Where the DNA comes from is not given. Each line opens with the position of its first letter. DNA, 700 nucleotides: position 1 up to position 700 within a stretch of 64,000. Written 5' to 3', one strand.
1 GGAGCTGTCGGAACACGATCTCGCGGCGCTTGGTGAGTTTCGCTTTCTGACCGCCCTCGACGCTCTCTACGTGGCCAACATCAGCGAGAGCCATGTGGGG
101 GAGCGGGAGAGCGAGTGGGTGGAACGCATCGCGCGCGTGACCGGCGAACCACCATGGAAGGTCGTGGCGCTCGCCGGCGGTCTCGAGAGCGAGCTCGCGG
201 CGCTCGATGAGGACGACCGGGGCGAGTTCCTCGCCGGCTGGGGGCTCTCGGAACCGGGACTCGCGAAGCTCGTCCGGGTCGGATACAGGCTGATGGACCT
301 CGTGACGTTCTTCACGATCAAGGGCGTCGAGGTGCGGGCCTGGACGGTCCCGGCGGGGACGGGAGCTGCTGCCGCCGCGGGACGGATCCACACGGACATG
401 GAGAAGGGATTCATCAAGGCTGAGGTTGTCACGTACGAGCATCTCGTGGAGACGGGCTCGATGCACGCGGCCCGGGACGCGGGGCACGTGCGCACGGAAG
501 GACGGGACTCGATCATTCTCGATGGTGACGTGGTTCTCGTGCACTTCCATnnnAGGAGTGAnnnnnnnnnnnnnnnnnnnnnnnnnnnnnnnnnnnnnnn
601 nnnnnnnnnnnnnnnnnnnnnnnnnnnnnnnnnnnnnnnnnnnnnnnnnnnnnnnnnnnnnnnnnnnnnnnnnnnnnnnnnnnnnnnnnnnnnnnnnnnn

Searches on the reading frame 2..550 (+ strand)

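Call 38: search_protein_families(library=pfam, proteins=[window:2-550:+], max_evalue=0.0001)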
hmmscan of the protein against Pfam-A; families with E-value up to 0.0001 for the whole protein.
window:2-550:+ (183 aa): 1 family
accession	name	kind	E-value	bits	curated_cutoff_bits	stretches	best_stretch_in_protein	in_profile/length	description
PF06071.19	YchF-GTPase_C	-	3.2e-29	101.3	27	1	100-182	1-83/84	Protein of unknown function (DUF933)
